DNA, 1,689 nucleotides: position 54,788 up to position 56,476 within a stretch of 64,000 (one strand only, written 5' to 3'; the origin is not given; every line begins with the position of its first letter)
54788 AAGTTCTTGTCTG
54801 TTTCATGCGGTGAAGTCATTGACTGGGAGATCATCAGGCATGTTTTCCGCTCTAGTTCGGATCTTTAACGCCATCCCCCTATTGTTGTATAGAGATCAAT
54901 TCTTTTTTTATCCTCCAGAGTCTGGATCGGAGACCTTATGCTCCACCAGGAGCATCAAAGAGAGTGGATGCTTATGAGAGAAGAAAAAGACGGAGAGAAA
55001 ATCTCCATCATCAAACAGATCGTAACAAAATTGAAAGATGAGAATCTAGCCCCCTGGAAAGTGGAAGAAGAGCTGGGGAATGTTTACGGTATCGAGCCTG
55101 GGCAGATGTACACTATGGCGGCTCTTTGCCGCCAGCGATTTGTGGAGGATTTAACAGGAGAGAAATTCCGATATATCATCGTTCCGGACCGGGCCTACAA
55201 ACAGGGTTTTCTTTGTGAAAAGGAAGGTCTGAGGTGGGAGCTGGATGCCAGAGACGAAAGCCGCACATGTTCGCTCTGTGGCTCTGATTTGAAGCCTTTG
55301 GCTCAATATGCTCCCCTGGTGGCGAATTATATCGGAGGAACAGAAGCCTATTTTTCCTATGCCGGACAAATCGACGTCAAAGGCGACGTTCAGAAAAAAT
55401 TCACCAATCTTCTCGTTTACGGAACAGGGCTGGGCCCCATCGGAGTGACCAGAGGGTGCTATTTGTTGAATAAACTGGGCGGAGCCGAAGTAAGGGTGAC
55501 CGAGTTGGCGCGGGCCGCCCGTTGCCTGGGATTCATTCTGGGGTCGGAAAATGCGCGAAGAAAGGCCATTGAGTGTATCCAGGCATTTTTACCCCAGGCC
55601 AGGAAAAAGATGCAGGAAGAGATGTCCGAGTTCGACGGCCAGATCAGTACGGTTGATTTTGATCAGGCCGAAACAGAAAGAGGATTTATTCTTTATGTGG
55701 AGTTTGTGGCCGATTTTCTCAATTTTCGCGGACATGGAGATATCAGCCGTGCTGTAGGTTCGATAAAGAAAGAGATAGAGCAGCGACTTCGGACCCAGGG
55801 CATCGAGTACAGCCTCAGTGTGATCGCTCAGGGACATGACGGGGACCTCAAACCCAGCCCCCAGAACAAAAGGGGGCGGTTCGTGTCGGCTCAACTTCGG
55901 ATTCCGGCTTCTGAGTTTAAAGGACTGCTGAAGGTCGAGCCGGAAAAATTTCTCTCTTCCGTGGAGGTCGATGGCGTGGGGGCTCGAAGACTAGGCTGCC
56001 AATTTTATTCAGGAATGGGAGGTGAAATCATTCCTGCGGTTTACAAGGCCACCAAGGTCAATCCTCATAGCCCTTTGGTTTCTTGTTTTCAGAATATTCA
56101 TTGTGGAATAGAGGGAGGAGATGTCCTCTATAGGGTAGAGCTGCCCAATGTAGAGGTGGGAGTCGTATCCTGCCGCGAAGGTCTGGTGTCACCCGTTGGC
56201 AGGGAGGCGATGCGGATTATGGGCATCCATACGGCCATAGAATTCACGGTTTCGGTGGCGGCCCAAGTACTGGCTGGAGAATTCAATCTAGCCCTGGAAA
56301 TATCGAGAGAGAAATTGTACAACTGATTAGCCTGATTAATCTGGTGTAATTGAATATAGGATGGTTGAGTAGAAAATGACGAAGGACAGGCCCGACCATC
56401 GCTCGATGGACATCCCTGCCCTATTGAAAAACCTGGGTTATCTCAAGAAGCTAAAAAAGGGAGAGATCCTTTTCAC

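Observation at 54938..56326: HMG-CoA-reductase-fold protein with the canonical catalytic motifs replaced and the C-terminal flap missing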

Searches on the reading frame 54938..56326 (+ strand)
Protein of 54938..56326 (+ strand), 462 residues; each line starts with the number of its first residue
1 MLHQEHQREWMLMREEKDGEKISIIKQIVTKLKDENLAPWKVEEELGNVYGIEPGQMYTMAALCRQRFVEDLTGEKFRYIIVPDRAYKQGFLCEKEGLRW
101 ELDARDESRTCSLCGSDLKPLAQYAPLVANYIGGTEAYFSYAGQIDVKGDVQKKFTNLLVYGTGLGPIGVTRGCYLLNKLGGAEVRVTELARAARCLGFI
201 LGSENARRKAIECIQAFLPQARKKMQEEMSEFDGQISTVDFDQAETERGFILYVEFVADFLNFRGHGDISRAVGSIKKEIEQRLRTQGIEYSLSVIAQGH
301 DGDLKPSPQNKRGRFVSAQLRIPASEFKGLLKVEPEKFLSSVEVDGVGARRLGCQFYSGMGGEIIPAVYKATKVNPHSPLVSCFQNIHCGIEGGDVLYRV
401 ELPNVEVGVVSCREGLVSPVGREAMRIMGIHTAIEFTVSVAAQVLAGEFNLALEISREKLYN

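Call 3: search_protein_families(library=pfam, proteins=[window:54938-56326:+], max_evalue=1)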
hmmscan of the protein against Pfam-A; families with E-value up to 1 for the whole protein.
window:54938-56326:+ (462 aa): 2 families
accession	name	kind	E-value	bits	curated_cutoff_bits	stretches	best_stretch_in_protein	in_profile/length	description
PF00368.23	HMG-CoA_red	-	2.7e-09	37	27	1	170-457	73-356/368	Hydroxymethylglutaryl-coenzyme A reductase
PF08798.16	CRISPR_assoc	-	0.32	11.6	25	0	312-351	177-212/223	CRISPR associated protein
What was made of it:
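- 54938..56326 (+): Gene for the HMGR-like protein (462 aa as called; probably 450 aa from the ATG at 54974). Pfam PF00368 scores 37 bits (call 3).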

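Call 4: search_protein_families(library=ncbifam, proteins=[window:54938-56326:+], max_evalue=1)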
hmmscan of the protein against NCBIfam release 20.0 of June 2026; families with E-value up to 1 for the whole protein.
window:54938-56326:+ (462 aa): 1 family
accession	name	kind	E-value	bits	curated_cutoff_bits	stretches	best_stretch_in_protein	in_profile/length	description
TIGR00533.1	HMG_CoA_R_NADP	equivalog_domain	8.6e-12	44.7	441.8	1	128-452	63-385/402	hydroxymethylglutaryl-CoA reductase (NADPH)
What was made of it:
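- On HMG-CoA reductase, functional enzyme (EC 1.1.1.34/1.1.1.88): 44.7 bits against a cutoff of 441.8 (call 4)
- On Class II HMGR lineage: Only TIGR00533 (class I, NADPH) was reported at E<=1 (call 4).
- The TIGR00533 score is 44.7 against a cutoff of 441.8 (call 4). It scores 44.7 bits against the 441.8 cutoff of the equivalog model (call 4).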

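Call 5: search_solved_structures(query=window:54938-56326:+, max_evalue=10, show_alignments=2)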
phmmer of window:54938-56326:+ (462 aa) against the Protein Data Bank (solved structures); distinct sequences matched with E-value up to 10: 2.
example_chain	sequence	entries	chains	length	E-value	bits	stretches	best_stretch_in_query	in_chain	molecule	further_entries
6hr7_A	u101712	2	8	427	1.4e-07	34.1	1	128-452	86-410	HMG-CoA reductase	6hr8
9t5t_O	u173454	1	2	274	1.6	10.8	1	314-370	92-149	Photosystem II extrinsic protein O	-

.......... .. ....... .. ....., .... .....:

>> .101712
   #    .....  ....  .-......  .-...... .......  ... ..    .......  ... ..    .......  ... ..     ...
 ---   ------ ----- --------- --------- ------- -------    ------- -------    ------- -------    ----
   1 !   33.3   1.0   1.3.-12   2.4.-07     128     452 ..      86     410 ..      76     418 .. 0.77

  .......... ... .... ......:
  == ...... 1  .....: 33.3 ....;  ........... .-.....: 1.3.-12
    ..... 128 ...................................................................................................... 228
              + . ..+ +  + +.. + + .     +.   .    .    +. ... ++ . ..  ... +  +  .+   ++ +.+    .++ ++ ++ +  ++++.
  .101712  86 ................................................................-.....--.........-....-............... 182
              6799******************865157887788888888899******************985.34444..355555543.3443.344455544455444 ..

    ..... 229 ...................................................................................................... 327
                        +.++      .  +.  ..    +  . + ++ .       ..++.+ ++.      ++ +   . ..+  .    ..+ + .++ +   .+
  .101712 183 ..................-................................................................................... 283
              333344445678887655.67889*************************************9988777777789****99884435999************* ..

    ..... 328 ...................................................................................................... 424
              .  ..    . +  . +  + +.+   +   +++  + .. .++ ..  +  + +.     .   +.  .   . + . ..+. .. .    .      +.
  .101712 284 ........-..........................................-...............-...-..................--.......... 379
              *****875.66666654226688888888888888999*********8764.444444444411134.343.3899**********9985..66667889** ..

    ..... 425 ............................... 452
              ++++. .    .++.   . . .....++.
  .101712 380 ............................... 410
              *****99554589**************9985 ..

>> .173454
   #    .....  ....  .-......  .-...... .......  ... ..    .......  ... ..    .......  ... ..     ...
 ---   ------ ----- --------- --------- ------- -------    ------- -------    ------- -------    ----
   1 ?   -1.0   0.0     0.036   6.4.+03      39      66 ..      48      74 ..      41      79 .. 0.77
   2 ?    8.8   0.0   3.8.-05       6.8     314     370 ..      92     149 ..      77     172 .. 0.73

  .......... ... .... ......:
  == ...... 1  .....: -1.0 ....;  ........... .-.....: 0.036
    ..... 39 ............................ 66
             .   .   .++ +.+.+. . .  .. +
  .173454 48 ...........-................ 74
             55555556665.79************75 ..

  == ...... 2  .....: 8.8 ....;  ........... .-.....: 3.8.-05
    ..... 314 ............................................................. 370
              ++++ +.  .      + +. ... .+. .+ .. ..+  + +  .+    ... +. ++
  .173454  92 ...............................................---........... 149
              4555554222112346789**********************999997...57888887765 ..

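Call 6: find_homologous_proteins(query=window:54938-56326:+, max_evalue=0.001)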
Query window:54938-56326:+ (462 aa): 352 proteins with E <= 0.001 among 8000 candidates; the best 120 are listed.
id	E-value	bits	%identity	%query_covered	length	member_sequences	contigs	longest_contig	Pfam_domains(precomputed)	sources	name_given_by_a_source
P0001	0.0e+0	1047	100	100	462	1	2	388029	PF00368.24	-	-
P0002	1.2e-267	906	87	97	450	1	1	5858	PF00368.24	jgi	jgi:hypothetical protein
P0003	1.8e-258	876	86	97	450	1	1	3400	PF00368.24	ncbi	-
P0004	3.6e-239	812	80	95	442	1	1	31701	PF00368.24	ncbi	-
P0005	4.8e-227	772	74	97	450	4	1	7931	PF00368.24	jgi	jgi:hypothetical protein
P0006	2.1e-225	767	74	97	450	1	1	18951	PF00368.24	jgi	jgi:hypothetical protein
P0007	3.7e-214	730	71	97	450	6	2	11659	PF00368.24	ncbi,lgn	-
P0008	9.3e-213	725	71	97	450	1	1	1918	PF00368.24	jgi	jgi:hypothetical protein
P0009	1.2e-211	722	73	95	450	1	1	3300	PF00368.24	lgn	-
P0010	1.3e-210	718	73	95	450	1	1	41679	PF00368.24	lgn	-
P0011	1.1e-208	712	73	93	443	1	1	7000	PF00368.24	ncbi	-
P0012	5.8e-208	709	70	96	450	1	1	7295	PF00368.24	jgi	jgi:hypothetical protein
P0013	8.1e-208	709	70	97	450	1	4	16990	PF00368.24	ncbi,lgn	-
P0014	1.1e-207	709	71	95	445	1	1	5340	PF00368.24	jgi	jgi:hypothetical protein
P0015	1.8e-207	708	71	95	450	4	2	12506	PF00368.24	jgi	-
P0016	3.9e-207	707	70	96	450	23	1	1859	PF00368.24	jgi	-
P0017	6.0e-207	706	69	98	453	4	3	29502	PF00368.24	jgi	jgi:hypothetical protein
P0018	1.3e-206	705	70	95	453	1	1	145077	PF00368.24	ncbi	-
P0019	2.7e-206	704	72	95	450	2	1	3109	PF00368.24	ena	-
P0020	5.4e-206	703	70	96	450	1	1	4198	PF00368.24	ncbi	-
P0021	1.0e-204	699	69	95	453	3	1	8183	PF00368.24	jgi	jgi:hypothetical protein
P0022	1.7e-204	698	68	97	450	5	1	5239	PF00368.24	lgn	-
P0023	2.4e-204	698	71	96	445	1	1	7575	PF00368.24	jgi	jgi:hypothetical protein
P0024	2.9e-204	697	69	96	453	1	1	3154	PF00368.24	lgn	-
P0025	4.1e-204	697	67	97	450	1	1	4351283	PF00368.24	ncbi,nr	ncbi:MAG: hypothetical protein JSV17_01150 [Candidatus Aminicenantes bacterium]|nr:MAG: hypothetical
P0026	4.9e-204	697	69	96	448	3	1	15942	PF00368.24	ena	-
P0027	5.9e-204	696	69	96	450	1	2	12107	PF00368.24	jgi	jgi:hypothetical protein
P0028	7.8e-204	696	69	96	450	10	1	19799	PF00368.24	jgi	-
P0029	1.3e-203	695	68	95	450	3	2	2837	PF00368.24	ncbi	-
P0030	1.4e-203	695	67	97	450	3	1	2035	PF00368.24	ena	-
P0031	1.4e-203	695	71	94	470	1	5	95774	PF00368.24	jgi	jgi:hypothetical protein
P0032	5.4e-203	693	69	96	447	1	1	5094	PF00368.24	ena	-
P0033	7.7e-203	693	70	96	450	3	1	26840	PF00368.24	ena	-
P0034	2.0e-202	691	68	97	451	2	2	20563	PF00368.24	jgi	jgi:hypothetical protein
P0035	3.5e-201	687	68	97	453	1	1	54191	PF00368.24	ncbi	-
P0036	5.0e-201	687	68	98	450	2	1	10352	PF00368.24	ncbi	-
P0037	9.4e-201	686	69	95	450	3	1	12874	PF00368.24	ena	-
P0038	1.0e-200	686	68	96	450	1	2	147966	PF00368.24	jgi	jgi:hydroxymethylglutaryl-CoA reductase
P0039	2.1e-200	685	68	96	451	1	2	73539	PF00368.24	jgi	jgi:hypothetical protein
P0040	3.9e-200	684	69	95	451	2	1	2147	PF00368.24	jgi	jgi:hypothetical protein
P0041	6.8e-199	680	67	97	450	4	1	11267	PF00368.24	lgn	-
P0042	2.5e-198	678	68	97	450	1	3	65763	PF00368.24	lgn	-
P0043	1.1e-197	676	68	95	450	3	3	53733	PF00368.24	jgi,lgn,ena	-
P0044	2.7e-197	674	73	89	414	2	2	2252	PF00368.24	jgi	-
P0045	1.4e-196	672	67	97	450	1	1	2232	PF00368.24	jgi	jgi:hypothetical protein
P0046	3.5e-196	671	68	94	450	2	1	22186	PF00368.24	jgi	jgi:hypothetical protein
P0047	5.9e-196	670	67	95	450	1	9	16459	PF00368.24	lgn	-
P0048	8.9e-196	669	67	97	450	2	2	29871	PF00368.24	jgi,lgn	jgi:hypothetical protein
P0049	5.2e-194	664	66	97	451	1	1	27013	PF00368.24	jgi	jgi:hypothetical protein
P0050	9.5e-194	663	65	96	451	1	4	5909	PF00368.24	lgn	-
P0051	1.5e-193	662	70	91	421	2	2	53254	PF00368.24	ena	-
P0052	8.4e-192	656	65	95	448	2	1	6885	PF00368.24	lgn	-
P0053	7.0e-191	653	64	97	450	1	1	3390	PF00368.24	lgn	-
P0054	1.6e-190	652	63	98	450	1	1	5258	PF00368.24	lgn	-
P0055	4.0e-190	651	66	95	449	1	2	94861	PF00368.24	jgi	jgi:hypothetical protein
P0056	4.9e-188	644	64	95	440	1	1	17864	PF00368.24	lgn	-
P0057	2.4e-187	642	63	97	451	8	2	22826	PF00368.24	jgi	-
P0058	2.6e-187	641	63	97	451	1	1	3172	PF00368.24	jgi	jgi:hypothetical protein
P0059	5.9e-186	637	63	95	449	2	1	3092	PF00368.24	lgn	-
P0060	9.2e-186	636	66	95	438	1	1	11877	PF00368.24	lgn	-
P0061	2.1e-185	635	63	95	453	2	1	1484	PF00368.24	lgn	-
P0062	2.3e-185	635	64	96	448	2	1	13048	PF00368.24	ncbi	-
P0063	6.5e-185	634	66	94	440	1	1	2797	PF00368.24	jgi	jgi:hypothetical protein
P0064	9.3e-185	633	63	95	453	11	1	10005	PF00368.24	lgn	-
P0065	1.4e-184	632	64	95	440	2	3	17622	PF00368.24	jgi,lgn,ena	-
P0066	1.8e-184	632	63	95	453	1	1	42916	PF00368.24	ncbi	-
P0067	2.0e-184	632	63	95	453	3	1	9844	PF00368.24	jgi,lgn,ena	-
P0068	2.1e-184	632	63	95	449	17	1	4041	PF00368.24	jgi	jgi:hydroxymethylglutaryl-CoA reductase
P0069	3.5e-184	631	63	96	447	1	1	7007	PF00368.24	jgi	-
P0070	4.4e-184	631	63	95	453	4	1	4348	PF00368.24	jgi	jgi:hypothetical protein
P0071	6.9e-184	630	65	93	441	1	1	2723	PF00368.24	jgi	jgi:hypothetical protein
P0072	3.9e-183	628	64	94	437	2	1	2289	PF00368.24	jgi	jgi:hypothetical protein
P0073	7.8e-183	627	70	87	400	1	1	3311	PF00368.24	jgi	jgi:hypothetical protein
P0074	1.8e-182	625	63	95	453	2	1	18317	PF00368.24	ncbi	-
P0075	1.9e-182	625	63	95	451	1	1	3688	PF00368.24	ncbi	-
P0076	4.4e-182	624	62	95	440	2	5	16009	PF00368.24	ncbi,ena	-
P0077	1.4e-181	623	62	95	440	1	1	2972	PF00368.24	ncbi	-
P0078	2.4e-181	622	61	97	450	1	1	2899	PF00368.24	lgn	-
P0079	3.3e-181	621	61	98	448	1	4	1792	PF00368.24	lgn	-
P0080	1.2e-180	619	60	98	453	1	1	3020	PF00368.24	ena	-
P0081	1.8e-180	619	63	95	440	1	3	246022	PF00368.24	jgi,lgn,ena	-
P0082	3.6e-180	618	62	95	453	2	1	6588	PF00368.24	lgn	-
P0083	3.9e-180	618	60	98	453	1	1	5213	PF00368.24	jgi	jgi:hypothetical protein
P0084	4.6e-180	618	61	96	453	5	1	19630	PF00368.24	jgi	-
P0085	4.8e-180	617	61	97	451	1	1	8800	PF00368.24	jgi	jgi:hypothetical protein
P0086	5.3e-180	617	65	93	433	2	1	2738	PF00368.24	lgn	-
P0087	7.8e-180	617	62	97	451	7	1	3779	PF00368.24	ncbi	-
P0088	2.7e-179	615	62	95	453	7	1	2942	PF00368.24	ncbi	-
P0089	4.3e-179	614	62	95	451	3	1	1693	PF00368.24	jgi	jgi:hypothetical protein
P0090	6.3e-179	614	63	96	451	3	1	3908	PF00368.24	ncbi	-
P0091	2.9e-178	612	62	96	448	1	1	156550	PF00368.24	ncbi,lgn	ncbi:MAG: hypothetical protein ACETWK_14160 [Candidatus Aminicenantaceae bacterium]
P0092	3.7e-178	611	61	95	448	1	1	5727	PF00368.24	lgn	-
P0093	5.0e-178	611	60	97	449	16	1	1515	PF00368.24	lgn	-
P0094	1.9e-177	609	62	93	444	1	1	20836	PF00368.24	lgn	-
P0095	1.9e-177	609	63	95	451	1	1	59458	PF00368.24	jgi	jgi:hypothetical protein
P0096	2.4e-177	609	59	95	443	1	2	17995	PF00368.24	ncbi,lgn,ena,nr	ncbi:MAG TPA: hypothetical protein EYP58_01355 [bacterium (Candidatus Stahlbacteria)]|nr:hypothetica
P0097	2.7e-177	608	63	92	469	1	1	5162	PF00368.24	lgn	-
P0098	3.4e-177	608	65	88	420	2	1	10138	PF00368.24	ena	-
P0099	3.5e-177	608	61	95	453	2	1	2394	PF00368.24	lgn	-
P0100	4.0e-177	608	60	95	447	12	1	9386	PF00368.24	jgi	jgi:hypothetical protein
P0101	4.4e-177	608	59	97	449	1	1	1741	PF00368.24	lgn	-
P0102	2.4e-176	605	60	97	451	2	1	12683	PF00368.24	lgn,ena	-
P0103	1.4e-175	603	60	95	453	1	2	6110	PF00368.24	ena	-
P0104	1.7e-175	603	61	95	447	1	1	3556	PF00368.24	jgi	jgi:hydroxymethylglutaryl-CoA reductase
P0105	1.9e-175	602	62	93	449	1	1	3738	PF00368.24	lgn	-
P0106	4.4e-175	601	60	95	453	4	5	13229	PF00368.24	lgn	-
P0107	4.8e-175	601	61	94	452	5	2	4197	PF00368.24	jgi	jgi:hypothetical protein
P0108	6.9e-175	600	58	97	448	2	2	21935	PF00368.24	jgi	-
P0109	8.9e-175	600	58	98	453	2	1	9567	PF00368.24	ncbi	-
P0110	1.2e-174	600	60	95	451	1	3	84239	PF00368.24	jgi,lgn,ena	-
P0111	2.8e-174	598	60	95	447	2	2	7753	PF00368.24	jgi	jgi:hypothetical protein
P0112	2.1e-173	596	60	96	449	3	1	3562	PF00368.24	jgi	jgi:hypothetical protein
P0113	6.6e-173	594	58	97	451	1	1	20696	PF00368.24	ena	-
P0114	7.1e-173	594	58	95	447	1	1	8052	PF00368.24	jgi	jgi:hypothetical protein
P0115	9.9e-173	593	62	95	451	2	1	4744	PF00368.24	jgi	jgi:hypothetical protein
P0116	3.5e-172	592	60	98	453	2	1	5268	PF00368.24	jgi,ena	-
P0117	3.9e-172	591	60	96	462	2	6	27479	PF00368.24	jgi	jgi:hydroxymethylglutaryl-CoA reductase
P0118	4.3e-172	591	60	95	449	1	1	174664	PF00368.24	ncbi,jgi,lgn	-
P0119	4.4e-172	591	59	96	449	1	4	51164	PF00368.24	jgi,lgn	jgi:hypothetical protein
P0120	4.5e-172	591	61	95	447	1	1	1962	PF00368.24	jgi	jgi:hypothetical protein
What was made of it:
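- Selection: call 6 returned 352 homologues. Some sources label homologues 'hydroxymethylglutaryl-CoA reductase' (call 6).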

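Call 7: search_protein_families(library=padloc, proteins=[window:54938-56326:+], max_evalue=0.1)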
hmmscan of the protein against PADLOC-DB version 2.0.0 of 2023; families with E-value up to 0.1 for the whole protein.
window:54938-56326:+ (462 aa): 1 family
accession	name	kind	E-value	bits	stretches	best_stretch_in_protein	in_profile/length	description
PDLC01617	Cas6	-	0.06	11.7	0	314-351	145-181/192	"CAS-I,CAS-II,CAS-III,CAS-IV,CAS-V,CAS-VI; crRNAmaturation"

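Call 12: find_encoding_contigs(protein=P0025, flank=8000, max_places=2)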
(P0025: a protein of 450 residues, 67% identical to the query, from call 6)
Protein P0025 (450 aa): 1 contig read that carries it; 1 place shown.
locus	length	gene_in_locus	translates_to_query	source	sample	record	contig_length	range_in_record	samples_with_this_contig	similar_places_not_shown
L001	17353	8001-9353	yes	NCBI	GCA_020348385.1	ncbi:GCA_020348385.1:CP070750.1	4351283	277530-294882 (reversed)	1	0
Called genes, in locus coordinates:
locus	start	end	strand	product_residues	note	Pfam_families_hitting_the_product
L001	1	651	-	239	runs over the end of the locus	PF02463:SMC_N (faint), PF00005:ABC_tran, PF13304:AAA_21 (faint)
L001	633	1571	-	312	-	PF00005:ABC_tran, PF08352:oligo_HPY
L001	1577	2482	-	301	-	PF12911:OppC_N (weak), PF00528:BPD_transp_1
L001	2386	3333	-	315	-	PF19300:BPD_transp_1_N, PF00528:BPD_transp_1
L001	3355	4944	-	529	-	PF00496:SBP_bac_5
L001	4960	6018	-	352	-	PF00288:GHMP_kinases_N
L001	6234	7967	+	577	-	-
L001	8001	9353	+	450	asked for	PF00368:HMG-CoA_red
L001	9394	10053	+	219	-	PF00027:cNMP_binding, PF13545:HTH_Crp_2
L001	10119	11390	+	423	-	PF01075:Glyco_transf_9 (weak)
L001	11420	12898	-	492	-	PF00884:Sulfatase, PF01663:Phosphodiest, PF02995:DUF229 (weak), PF16347:SGSH_C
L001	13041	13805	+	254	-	PF00037:Fer4 (faint), PF12797:Fer4_2 (faint), PF12837:Fer4_6, PF13237:Fer4_10, PF14697:Fer4_21 (weak), PF12838:Fer4_7, PF13187:Fer4_9 (weak), PF27217:AF_0155, +1 more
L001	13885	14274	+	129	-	-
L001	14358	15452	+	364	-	PF17170:DUF5128 (weak)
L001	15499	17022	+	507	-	PF00149:Metallophos (weak), PF02872:5_nucleotid_C, PF21953:NadN_nucleosid_C (faint)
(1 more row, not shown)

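Call 13: find_encoding_contigs(protein=P0118, flank=8000, max_places=2)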
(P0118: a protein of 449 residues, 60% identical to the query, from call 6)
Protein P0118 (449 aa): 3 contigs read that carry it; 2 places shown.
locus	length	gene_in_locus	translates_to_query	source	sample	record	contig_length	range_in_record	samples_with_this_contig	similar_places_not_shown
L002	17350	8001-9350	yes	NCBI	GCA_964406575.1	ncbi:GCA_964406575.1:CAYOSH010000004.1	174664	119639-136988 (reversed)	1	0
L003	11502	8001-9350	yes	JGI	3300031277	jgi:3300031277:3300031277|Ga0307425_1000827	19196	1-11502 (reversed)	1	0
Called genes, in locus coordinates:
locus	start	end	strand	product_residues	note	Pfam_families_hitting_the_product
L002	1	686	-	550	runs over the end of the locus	PF02652:Lactate_perm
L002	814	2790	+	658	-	PF14508:GH97_N, PF10566:Glyco_hydro_97, PF14509:GH97_C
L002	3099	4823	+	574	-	PF01019:G_glu_transpept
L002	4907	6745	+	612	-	PF09972:DUF2207, PF20990:DUF2207_C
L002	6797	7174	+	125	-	PF10861:DUF2784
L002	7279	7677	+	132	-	-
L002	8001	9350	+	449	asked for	PF00368:HMG-CoA_red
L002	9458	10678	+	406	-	PF00144:Beta-lactamase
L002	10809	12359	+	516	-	PF02872:5_nucleotid_C, PF21953:NadN_nucleosid_C (weak)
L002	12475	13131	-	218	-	PF03767:Acid_phosphat_B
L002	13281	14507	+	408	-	PF00149:Metallophos (weak)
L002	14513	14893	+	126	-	PF14534:DUF4440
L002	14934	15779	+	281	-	PF13489:Methyltransf_23, PF13847:Methyltransf_31 (weak), PF08241:Methyltransf_11, PF08242:Methyltransf_12 (weak), PF13649:Methyltransf_25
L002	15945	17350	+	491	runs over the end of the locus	PF00989:PAS, PF13426:PAS_9, PF08447:PAS_3 (faint), PF00989:PAS (weak), PF13188:PAS_8 (weak), PF07568:HisKA_2, PF13581:HATPase_c_2, PF02518:HATPase_c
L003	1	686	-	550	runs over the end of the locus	PF02652:Lactate_perm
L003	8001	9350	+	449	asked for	PF00368:HMG-CoA_red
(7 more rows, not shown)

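Call 14: find_encoding_contigs(protein=P0096, flank=8000, max_places=2)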
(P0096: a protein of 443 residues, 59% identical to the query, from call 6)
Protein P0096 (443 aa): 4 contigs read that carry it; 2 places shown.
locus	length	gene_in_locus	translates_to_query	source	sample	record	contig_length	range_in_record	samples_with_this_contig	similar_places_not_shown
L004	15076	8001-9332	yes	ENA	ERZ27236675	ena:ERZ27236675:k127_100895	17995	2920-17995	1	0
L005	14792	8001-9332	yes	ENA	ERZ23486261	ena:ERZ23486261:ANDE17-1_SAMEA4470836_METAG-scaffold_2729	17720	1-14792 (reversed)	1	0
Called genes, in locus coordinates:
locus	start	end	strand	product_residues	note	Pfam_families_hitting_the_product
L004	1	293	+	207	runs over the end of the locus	-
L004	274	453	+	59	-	PF01361:Tautomerase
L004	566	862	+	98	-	-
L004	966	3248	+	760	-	PF08126:Propeptide_C25 (faint), PF01364:Peptidase_C25, PF13860:FlgD_ig (faint), PF18962:Por_Secre_tail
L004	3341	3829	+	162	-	PF13424:TPR_12 (faint), PF13176:TPR_7 (faint), PF13431:TPR_17 (faint), PF00515:TPR_1 (faint), PF07719:TPR_2 (faint), PF13174:TPR_6 (faint), PF13432:TPR_16 (weak), PF14559:TPR_19 (weak), +4 more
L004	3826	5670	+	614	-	PF10034:Dpy19 (weak)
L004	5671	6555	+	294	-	PF01040:UbiA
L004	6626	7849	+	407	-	PF00079:Serpin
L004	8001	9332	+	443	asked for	PF00368:HMG-CoA_red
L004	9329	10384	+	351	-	PF01103:Omp85 (weak)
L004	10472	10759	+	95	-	PF00589:Phage_integrase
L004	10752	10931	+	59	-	-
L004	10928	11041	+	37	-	-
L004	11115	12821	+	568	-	-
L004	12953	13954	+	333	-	PF01555:N6_N4_Mtase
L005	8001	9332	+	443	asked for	PF00368:HMG-CoA_red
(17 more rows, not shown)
